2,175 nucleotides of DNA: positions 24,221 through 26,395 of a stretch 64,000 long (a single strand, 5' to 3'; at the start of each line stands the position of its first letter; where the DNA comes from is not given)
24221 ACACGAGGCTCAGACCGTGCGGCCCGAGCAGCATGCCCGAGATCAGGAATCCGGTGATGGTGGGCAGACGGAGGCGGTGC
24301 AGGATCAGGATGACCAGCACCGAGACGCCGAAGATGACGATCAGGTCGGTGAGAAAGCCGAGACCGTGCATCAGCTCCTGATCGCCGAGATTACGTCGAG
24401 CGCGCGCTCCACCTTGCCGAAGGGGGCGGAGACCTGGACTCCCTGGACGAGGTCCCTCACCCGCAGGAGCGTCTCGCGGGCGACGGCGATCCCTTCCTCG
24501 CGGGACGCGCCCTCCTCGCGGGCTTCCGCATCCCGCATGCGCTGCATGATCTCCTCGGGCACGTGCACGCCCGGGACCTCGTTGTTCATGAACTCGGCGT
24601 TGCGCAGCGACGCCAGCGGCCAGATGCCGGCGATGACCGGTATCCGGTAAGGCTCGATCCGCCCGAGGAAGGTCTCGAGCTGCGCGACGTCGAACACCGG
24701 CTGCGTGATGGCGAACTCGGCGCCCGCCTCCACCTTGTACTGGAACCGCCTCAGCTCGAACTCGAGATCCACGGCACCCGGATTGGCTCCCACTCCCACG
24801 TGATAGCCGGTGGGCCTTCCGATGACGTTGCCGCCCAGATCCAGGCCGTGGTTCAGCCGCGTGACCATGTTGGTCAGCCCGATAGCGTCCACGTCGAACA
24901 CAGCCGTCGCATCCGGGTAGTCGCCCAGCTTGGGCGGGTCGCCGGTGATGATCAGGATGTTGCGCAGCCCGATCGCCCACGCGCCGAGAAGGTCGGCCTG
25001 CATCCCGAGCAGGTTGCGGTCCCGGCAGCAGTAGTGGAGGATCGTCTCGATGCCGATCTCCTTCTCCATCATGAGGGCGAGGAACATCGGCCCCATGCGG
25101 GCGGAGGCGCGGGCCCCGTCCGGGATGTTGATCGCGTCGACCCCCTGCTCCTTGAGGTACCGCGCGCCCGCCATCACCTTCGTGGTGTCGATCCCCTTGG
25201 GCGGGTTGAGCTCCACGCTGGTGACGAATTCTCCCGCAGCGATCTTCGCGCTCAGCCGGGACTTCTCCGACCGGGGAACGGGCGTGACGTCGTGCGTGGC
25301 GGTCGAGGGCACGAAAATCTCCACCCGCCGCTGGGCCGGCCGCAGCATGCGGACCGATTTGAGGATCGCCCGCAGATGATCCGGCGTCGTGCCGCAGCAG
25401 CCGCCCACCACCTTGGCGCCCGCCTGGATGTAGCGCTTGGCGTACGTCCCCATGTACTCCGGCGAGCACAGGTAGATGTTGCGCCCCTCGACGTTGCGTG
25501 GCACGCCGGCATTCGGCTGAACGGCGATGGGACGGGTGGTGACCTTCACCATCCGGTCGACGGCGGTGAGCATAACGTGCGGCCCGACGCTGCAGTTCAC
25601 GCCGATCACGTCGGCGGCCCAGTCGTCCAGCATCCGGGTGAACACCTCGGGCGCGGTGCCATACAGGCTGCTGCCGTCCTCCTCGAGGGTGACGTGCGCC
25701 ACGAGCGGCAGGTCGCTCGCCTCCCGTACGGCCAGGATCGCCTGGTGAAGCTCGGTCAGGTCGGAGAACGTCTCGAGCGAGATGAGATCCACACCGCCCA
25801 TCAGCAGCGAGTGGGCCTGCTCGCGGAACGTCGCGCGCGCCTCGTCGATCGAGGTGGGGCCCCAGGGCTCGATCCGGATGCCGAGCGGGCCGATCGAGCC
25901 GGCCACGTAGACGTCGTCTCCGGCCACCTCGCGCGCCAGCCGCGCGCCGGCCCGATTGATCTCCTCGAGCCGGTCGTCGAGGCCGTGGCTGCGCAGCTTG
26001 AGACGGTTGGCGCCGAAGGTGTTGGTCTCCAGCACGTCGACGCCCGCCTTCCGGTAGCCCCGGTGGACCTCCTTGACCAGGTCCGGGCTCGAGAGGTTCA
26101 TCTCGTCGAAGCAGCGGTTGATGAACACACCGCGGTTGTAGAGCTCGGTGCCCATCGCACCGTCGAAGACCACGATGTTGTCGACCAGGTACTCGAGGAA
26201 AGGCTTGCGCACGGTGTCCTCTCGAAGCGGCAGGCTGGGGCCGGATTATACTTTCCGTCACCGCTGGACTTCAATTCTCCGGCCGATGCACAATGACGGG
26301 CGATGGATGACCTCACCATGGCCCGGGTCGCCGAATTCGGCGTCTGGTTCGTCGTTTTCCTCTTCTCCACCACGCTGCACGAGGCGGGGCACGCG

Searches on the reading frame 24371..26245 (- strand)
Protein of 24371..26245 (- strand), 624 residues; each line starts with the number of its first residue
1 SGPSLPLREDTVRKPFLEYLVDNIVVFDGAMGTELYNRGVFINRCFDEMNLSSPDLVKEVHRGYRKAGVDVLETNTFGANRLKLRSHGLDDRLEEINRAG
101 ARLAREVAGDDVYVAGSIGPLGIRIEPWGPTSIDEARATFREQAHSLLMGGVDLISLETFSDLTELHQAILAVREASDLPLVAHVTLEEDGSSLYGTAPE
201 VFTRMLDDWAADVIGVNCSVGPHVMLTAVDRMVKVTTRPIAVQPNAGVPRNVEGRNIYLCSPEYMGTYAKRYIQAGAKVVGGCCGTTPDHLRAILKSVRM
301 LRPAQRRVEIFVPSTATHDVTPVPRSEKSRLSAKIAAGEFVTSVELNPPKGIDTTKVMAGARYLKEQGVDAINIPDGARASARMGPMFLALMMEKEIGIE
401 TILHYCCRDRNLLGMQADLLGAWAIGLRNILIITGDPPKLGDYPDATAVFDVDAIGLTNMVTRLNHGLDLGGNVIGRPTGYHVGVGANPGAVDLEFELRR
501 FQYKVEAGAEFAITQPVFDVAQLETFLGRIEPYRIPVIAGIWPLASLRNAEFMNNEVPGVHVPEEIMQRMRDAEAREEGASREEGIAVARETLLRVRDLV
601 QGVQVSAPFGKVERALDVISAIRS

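Call 68: search_protein_families(library=pfam, proteins=[window:24371-26245:-], max_evalue=0.00001)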
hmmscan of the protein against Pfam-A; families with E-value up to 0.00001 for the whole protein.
window:24371-26245:- (624 aa): 2 families
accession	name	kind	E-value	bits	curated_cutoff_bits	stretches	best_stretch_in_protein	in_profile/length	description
PF02574.22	S-methyl_trans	-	3.6e-69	234.2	22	1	25-296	1-281/283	Homocysteine S-methyltransferase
PF02219.23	MTHFR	-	2.8e-36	125.8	24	1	331-596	2-260/287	Methylenetetrahydrofolate reductase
